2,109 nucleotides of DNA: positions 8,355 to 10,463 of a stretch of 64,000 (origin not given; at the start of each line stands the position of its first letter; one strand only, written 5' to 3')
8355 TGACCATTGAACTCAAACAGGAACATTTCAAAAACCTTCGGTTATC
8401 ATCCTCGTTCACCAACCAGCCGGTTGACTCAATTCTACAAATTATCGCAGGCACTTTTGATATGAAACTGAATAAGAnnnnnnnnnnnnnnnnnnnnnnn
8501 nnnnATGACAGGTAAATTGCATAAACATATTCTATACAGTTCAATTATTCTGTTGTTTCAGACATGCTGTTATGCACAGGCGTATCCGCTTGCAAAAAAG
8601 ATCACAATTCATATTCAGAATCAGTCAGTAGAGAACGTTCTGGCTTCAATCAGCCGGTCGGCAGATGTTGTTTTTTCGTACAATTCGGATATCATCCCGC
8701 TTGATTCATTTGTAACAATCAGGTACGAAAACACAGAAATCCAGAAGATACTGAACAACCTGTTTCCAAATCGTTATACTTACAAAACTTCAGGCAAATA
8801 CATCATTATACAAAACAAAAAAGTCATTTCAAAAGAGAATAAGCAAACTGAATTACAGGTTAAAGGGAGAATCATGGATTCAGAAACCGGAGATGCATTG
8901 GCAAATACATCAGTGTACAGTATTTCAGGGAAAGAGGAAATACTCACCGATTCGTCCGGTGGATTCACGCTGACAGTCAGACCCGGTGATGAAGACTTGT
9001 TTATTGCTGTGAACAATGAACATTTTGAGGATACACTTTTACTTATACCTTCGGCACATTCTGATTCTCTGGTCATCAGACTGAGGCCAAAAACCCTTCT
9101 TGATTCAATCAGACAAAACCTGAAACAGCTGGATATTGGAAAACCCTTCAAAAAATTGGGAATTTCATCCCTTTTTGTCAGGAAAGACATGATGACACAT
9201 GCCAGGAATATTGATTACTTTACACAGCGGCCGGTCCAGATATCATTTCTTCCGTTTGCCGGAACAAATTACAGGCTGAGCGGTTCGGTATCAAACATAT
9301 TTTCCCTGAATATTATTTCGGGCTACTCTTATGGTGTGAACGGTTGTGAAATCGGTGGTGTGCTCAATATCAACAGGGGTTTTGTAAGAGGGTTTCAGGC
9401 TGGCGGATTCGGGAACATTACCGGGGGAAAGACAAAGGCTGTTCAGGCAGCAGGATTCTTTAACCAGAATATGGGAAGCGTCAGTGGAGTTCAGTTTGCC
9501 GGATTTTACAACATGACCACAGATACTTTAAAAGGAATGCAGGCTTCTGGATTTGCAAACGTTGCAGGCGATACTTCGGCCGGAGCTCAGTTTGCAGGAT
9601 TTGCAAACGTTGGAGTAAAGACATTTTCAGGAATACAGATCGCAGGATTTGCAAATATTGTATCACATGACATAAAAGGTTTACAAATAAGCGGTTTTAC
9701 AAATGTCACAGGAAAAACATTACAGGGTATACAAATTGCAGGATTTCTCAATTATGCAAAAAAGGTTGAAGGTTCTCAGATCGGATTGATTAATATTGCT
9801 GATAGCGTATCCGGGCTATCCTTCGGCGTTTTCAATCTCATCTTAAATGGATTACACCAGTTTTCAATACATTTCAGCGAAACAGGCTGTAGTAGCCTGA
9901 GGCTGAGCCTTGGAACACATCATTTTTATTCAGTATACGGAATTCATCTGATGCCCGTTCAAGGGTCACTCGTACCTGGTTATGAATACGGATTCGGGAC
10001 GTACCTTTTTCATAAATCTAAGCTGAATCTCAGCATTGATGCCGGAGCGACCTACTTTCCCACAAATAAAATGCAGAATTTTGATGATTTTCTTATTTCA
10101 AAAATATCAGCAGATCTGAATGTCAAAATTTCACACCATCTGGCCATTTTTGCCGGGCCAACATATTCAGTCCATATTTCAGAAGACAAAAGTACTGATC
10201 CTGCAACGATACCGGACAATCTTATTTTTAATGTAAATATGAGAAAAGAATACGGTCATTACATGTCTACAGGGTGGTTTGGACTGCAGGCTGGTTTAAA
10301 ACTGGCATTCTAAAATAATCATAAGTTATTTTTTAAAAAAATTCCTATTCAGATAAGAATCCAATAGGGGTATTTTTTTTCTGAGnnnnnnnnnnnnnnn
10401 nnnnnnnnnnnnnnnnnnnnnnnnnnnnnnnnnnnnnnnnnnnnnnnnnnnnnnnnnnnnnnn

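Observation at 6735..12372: ECF sigma / FecR cell-surface-signalling module wired to an STN-domain repeat protein instead of a TonB-dependent transporter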

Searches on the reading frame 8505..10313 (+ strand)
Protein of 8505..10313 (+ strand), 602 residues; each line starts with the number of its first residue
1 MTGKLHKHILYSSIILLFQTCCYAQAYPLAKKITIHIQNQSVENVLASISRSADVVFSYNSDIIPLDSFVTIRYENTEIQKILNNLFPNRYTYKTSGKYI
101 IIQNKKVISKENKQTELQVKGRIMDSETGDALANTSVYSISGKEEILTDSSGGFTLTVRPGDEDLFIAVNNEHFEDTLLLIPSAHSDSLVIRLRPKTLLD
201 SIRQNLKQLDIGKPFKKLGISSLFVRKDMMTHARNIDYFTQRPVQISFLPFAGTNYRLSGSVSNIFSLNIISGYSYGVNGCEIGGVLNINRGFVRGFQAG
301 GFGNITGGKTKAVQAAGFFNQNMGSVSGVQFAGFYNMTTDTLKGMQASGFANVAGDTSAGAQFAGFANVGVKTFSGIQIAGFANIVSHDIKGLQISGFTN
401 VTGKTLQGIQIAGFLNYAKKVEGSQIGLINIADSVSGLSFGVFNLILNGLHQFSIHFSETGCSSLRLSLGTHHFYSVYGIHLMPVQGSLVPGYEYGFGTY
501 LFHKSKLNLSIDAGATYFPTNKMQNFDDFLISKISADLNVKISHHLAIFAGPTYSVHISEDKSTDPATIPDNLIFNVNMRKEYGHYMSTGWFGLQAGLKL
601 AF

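Call 3: search_protein_families(library=pfam, proteins=[window:8505-10313:+], max_evalue=1)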
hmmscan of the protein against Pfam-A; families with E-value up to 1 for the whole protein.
window:8505-10313:+ (602 aa): 4 families
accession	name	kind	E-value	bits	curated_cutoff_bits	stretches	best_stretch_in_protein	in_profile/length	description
PF13715.12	CarbopepD_reg_2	-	0.0006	20.2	32.2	1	119-165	1-48/88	CarboxypepD_reg-like domain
PF07660.19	STN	-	0.0087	16.3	28.4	1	31-64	14-47/52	Secretin and TonB N terminus short domain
PF04338.18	DUF481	-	0.018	15.5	21.1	1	495-560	90-157/210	Protein of unknown function, DUF481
PF16344.10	FecR_C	-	0.13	12.7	24.4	0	36-102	3-70/70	FecR, C-terminal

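Call 4: search_protein_families(library=ncbifam, proteins=[window:8505-10313:+], max_evalue=1)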
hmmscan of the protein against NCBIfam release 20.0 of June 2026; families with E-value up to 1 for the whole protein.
window:8505-10313:+ (602 aa): 4 families
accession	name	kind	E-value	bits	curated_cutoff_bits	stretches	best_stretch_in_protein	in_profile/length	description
NF047436.1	LA_2272_repeat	domain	5.1e-05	23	25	2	413-433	7-28/30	LA_2272 family surface repeat-containing protein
NF047437.1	VC2662_fam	equivalog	0.00019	20.9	140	2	381-435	112-175/187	VC2662 family protein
TIGR04184.1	ATPgraspMvdD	equivalog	0.098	11.8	475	1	33-84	4-55/321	MvdD family ATP-grasp ribosomal peptide maturase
NF053790.1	LplA_LipA_fuse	exception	0.15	10.5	800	1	5-123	147-265/606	bifunctional lipoate--protein ligase/lipoyl synthase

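Call 5: find_homologous_proteins(query=window:8505-10313:+, max_evalue=0.001)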
Query window:8505-10313:+ (602 aa): 1305 proteins with E <= 0.001 among 8000 candidates; the best 120 are listed.
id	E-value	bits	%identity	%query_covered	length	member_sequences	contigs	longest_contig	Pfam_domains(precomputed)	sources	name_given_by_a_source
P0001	0.0e+0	1339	100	100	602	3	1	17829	-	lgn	-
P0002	1.1e-252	858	64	100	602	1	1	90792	-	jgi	jgi:hypothetical protein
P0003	3.6e-237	807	60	99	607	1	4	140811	PF07660.20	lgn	-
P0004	3.5e-183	629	47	99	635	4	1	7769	PF13715.13,PF13620.13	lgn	-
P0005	8.3e-175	601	81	55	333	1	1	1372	-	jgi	jgi:hypothetical protein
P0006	5.7e-170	585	44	98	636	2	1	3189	PF13715.13,PF13620.13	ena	-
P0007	5.4e-167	575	44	98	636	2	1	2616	PF13715.13,PF07660.20,PF13620.13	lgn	-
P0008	8.0e-164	565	42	98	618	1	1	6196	PF13715.13,PF07660.20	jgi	-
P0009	5.0e-162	559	43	98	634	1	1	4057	PF13715.13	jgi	jgi:hypothetical protein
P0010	1.0e-155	538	38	99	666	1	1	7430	PF13715.13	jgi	jgi:hypothetical protein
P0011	4.0e-154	533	41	99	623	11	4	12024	PF13715.13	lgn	-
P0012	6.7e-153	529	39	97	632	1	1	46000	PF13715.13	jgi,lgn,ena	-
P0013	1.5e-152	527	39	97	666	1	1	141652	PF13715.13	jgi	jgi:hypothetical protein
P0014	5.3e-151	522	42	98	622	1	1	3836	-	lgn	-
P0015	2.4e-150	520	40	99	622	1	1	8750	PF13715.13,PF13620.13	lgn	-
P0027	1.0e-117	412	32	96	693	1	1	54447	PF13715.13,PF07660.20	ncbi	-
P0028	1.5e-117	412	39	72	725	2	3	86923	-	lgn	-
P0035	2.3e-108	382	36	72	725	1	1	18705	PF13715.13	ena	-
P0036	1.9e-107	378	40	69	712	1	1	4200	PF13715.13,PF07660.20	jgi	jgi:hypothetical protein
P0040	3.1e-105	371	38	72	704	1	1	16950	PF13715.13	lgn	-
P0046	3.8e-103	364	31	98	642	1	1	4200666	-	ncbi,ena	-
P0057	7.3e-100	353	37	70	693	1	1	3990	PF13715.13,PF07660.20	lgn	-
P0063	2.0e-98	349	31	95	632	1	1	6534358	PF13715.13,PF07660.20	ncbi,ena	-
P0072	2.5e-97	345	28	97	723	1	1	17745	-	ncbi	-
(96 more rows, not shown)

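Call 7: find_encoding_contigs(protein=P0046, flank=7000, max_places=2)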
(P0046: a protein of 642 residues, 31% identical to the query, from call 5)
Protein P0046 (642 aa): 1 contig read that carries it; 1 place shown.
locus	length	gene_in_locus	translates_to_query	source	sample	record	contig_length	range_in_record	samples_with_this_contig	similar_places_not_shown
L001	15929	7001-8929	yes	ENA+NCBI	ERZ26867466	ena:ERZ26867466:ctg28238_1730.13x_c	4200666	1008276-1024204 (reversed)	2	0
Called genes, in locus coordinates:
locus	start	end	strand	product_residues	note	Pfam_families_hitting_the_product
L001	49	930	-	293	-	PF00582:Usp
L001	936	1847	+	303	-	PF01048:PNP_UDP_1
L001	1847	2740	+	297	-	PF13369:Transglut_core2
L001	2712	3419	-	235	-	-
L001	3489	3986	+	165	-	PF00156:Pribosyltran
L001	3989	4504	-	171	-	PF13238:AAA_18 (weak), PF01202:SKI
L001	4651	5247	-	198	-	PF03938:OmpH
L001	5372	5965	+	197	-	PF07638:Sigma70_ECF (faint), PF04542:Sigma70_r2, PF08281:Sigma70_r4_2, PF04545:Sigma70_r4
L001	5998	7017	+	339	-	PF04773:FecR, PF16344:FecR_C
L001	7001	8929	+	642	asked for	-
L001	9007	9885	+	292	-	PF02678:Pirin, PF05726:Pirin_C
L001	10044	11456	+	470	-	-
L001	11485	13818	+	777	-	PF13620:CarboxypepD_reg, PF13715:CarbopepD_reg_2, PF00593:TonB_dep_Rec_b-barrel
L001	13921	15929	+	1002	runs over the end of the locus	PF00932:LTD, PF13290:CHB_HEX_C_1, PF13287:Fn3_assoc, PF08757:CotH, PF18998:Flg_new_2 (weak), PF13585:CHU_C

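Call 8: find_encoding_contigs(protein=P0063, flank=7000, max_places=2)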
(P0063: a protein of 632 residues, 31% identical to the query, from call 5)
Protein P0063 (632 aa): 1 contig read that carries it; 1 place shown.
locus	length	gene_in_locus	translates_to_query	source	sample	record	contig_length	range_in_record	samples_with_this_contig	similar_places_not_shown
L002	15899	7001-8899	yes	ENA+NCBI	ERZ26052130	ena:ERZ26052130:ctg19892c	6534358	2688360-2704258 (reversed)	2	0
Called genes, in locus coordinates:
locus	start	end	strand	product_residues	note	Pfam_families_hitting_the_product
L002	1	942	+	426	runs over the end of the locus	PF01979:Amidohydro_1, PF07969:Amidohydro_3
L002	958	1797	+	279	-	-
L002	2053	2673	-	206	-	PF00719:Pyrophosphatase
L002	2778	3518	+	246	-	PF10988:DUF2807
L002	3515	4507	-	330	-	PF22666:Glyco_hydro_2_N2 (faint), PF13364:BetaGal_ABD2 (faint)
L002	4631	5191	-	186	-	-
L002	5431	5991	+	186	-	PF04542:Sigma70_r2, PF08281:Sigma70_r4_2, PF04545:Sigma70_r4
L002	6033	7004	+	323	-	PF04773:FecR, PF16344:FecR_C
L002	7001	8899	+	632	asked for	PF07660:STN (faint), PF13715:CarbopepD_reg_2 (weak)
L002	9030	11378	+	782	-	PF13620:CarboxypepD_reg, PF13715:CarbopepD_reg_2, PF07715:Plug (weak)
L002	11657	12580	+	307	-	PF00089:Trypsin, PF10459:Peptidase_S46 (faint), PF13365:Trypsin_2, PF00595:PDZ, PF13180:PDZ_2, PF17820:PDZ_6 (weak)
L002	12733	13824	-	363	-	PF07787:TMEM43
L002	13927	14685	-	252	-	-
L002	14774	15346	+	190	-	PF00027:cNMP_binding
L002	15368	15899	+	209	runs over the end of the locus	-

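Call 13: find_related_loci(query=A2, collection=genome_contigs, flank=8000)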
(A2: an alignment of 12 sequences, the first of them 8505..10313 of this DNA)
Query A2 (602 aa) in genome_contigs; peptide patterns used: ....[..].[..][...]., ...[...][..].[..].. (x = any residue, [..] = any of these).
571 stretches matched a pattern; 469 encode a relative of the query (tblastn E <= 1e-3); the best 80 are kept; 80 distinct loci.
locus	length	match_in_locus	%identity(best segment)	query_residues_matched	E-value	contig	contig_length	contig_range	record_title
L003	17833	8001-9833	41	9-602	1e-150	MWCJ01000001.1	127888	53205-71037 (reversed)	MAG: Bacteroidetes bacterium ADurb.Bin217 BWY22_contig000001, whole genome shotgun sequence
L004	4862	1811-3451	40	9-602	2e-136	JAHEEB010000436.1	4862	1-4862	MAG: Bacteroidetes bacterium isolate Ww25 NODE_14090_length_4862_cov_2.491668, whole genome shotgun sequence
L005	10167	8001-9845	37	23-600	1e-115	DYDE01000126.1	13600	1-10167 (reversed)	MAG TPA_asm: Marinifilum sp. isolate IMS_BF NODE_1028_length_13644_cov_5.10339, whole genome shotgun sequence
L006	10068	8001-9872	36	14-600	1e-109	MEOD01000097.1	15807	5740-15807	MAG: Bacteroidetes bacterium GWF2_29_10 gwf2_scaffold_7317, whole genome shotgun sequence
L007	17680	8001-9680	32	21-598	6e-92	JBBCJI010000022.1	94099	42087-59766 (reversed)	MAG: Flavipsychrobacter sp. isolate MAG_CPA_25 P10A_000000110834, whole genome shotgun sequence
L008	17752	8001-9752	35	29-600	4e-91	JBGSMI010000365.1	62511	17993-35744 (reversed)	MAG: Ferruginibacter sp. isolate JTS-AC227 k141_2895829, whole genome shotgun sequence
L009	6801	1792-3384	33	21-565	7e-91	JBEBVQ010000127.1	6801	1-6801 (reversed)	MAG: Taibaiella soli isolate T2.bin.259 NODE_41020_length_6801_cov_5.049214, whole genome shotgun sequence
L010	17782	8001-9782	34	5-598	3e-90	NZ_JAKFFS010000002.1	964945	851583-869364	Dyadobacter sp. CY345 Scaffold2_1, whole genome shotgun sequence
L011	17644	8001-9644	34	24-602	1e-89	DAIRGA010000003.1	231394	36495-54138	MAG TPA_asm: Bacteroidales bacterium isolate CTOTU29519 NODE_14_length_231394_cov_12.305180, whole genome shotgun sequen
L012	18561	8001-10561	34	8-598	8e-90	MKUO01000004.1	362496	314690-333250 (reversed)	MAG: Bacteroidetes bacterium 43-93 SCNpilot_expt_1000_bf_scaffold_112, whole genome shotgun sequence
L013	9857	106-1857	35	29-600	2e-89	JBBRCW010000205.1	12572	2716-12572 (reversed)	MAG: Chitinophagales bacterium isolate Co_metawrap_2420 Cmw_2420_k141_763752_length_12572_cov_7.8147, whole genome shotg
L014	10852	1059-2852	34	8-602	4e-88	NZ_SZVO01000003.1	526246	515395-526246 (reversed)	Dyadobacter frigoris strain AR-3-8 contig3, whole genome shotgun sequence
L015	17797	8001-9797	32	15-598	1e-87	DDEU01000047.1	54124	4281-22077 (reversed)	MAG TPA_asm: Chitinophagaceae bacterium UBA1946 UBA1946_contig_64658, whole genome shotgun sequence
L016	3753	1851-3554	32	4-602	4e-87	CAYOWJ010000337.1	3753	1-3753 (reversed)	MAG TPA_asm: uncultured Lentimicrobiaceae bacterium isolate SRP272421_co4_479 genome assembly, contig: NODE_94582_length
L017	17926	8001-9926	30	10-600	7e-86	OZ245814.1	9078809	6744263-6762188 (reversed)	MAG: Cyclobacteriaceae bacterium isolate bf73728e-472d-4a7f-ac9f-bec0af8ac5d5 genome assembly, chromosome: 1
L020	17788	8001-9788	31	5-600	1e-84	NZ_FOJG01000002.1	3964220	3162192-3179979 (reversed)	Chitinophaga arvensicola strain DSM 3695, whole genome shotgun sequence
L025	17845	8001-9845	33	29-600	1e-83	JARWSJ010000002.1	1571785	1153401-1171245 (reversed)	Chitinophagaceae bacterium 26-R-25 NODE_2_length_1571785_cov_197.790769, whole genome shotgun sequence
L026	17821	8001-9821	31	4-600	2e-83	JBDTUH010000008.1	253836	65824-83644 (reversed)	MAG: Chitinophagaceae bacterium isolate cluster3_bin.4 NODE_24_length_253836_cov_13.223933, whole genome shotgun sequenc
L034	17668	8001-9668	33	8-566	1e-82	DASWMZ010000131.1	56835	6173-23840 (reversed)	MAG TPA_asm: Pedobacter sp. isolate SMAG_U3400 k141_467916, whole genome shotgun sequence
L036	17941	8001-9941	33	26-599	3e-82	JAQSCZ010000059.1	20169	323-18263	MAG: bacterium isolate U-2019 MAG006 NODE_269_length_20169_cov_8.568758, whole genome shotgun sequence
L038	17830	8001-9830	30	7-600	4e-82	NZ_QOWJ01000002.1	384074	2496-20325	Paracnuella aquatica strain N24 10_scaffold2, whole genome shotgun sequence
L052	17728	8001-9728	31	29-600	1e-80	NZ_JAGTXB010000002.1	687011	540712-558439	Chitinophaga hostae strain 2R12 2, whole genome shotgun sequence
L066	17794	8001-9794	31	5-602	5e-80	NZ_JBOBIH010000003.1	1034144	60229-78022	Dyadobacter sp. BHUBP1 3, whole genome shotgun sequence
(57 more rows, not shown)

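Call 23: predict_structure(alignment_id=A1)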
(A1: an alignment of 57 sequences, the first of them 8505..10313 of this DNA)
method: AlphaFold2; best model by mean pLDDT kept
length: 602 residues; sequences in the alignment: 57
mean_pLDDT: 88.3   pTM: 0.68
mean pLDDT of the five models: 88.3, 87.3, 86.7, 85.5, 85.5
residues with pLDDT >= 90: 379; 70-90: 161; 50-70: 56; < 50: 6
segments of 3 or more residues with pLDDT < 50: 109-112
pLDDT, mean of each block of 10 residues (from residue 1): 73 82 77 94 95 93 89 95 90 91 74 71 93 91 88 88 79 89 75 86 62 58 84 83 89 83 92 93 94 95 94 97 95 96 97 96 98 97 97 98 97 97 97 96 95 93 94 96 83 95 94 91 68 96 95 90 57 71 86 95 94
secondary structure, 60 per line:
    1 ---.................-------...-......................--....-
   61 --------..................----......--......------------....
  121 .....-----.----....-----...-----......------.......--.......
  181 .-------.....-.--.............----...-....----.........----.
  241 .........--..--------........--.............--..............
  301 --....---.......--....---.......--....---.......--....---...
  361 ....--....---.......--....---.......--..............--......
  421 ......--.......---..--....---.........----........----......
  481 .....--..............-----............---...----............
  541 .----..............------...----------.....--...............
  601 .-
elements in order: H4-20 E32-41 H42-53 E56-59 E69-78 H79-86 E91-96 E99-104 E117-125 E136-139 E145-147 E153-158 E165-171 E174-181 E189-193 H198-210 H219-222 H227-235 E240-249 E262-269 E272-284 E287-300 E303-306 E310-316 E319-322 E326-332 E335-338 E342-348 E351-354 E358-364 E367-370 E374-380 E383-386 E390-396 E399-412 E415-426 E429-435 E443-446 E450-458 E463-470 E475-485 E488-501 E507-518 E529-541 E546-559 E579-583 E586-601

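Call 26: fold_search(model_id=the predicted structure, library=pdb)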
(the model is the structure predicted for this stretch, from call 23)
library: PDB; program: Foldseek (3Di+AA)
matches with E <= 10: 836; with E <= 0.001: 0
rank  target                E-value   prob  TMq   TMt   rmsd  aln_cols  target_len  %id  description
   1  5aq0_A                2.3e-03  1.00  0.12  0.79   2.5        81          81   23  The structure of the Transthyretin-like domain of the first catalytic domain of the HUMAN Carboxypeptidase D (released 2016-09-28)
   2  5aq0_B                2.4e-03  1.00  0.12  0.78   2.3        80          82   24  The structure of the Transthyretin-like domain of the first catalytic domain of the HUMAN Carboxypeptidase D (released 2016-09-28)
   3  8wv0_B                4.9e-03  1.00  0.13  0.21   8.6       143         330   10  Outer membrane porin of Burkholderia pseudomallei (BpsOmp38) (released 2024-10-30)
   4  7mud_Ad               7.9e-03  1.00  0.12  0.42  12.8       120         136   12  Legionella pneumophila Dot/Icm T4SS OMC (released 2021-10-06)
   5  2nsm                  9.6e-03  1.00  0.12  0.18   3.3        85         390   15  Crystal structure of the human carboxypeptidase N (Kininase I) catalytic domain (released 2007-04-24)
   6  6x62_Ad               1.4e-02  1.00  0.12  0.42  15.6       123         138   13  Legionella pneumophila Dot T4SS OMC (released 2020-09-30)
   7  6x62_AD               1.7e-02  1.00  0.12  0.43  12.7       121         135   12  Legionella pneumophila Dot T4SS OMC (released 2020-09-30)
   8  7muc_AD               1.7e-02  1.00  0.12  0.41  15.7       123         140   13  Legionella pneumophila Dot/Icm T4SS C1 Reconstruction (released 2021-10-06)
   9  6x9z                  1.9e-02  1.00  0.15  0.66   5.4       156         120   10  De novo design of transmembrane beta-barrels (released 2021-02-17)
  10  7mud_AD               1.9e-02  1.00  0.12  0.41  15.6       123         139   13  Legionella pneumophila Dot/Icm T4SS OMC (released 2021-10-06)
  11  9fzc_A                2.1e-02  1.00  0.16  0.49   6.8       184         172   11  Structure of OmpA-short in complex with nanobody Nb01 (released 2024-07-17)
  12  1p4t                  2.1e-02  1.00  0.15  0.50   7.6       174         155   10  Crystal structure of Neisserial surface protein A (NspA) (released 2003-07-22)
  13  2fgq                  2.7e-02  0.47  0.09  0.13  14.7       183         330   12  High resolution X-ray structure of Omp32 in complex with malate (released 2006-01-31)
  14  7muc_Ad               3.3e-02  1.00  0.12  0.42  12.8       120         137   12  Legionella pneumophila Dot/Icm T4SS C1 Reconstruction (released 2021-10-06)
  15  1k24                  3.8e-02  0.98  0.14  0.30  10.2       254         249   10  Crystal Structure of the OpcA Outer Membrane Adhesin/Invasin from Neisseria meningitidis (released 2002-03-27)
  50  2a02_MODEL_1_A        1.5e-01  1.00  0.11  0.65   4.0        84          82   20  Solution NMR Structure of the Periplasmic Signaling Domain of the Outer Membrane Iron Transporter PupA from Ps (released 2006-09-26)
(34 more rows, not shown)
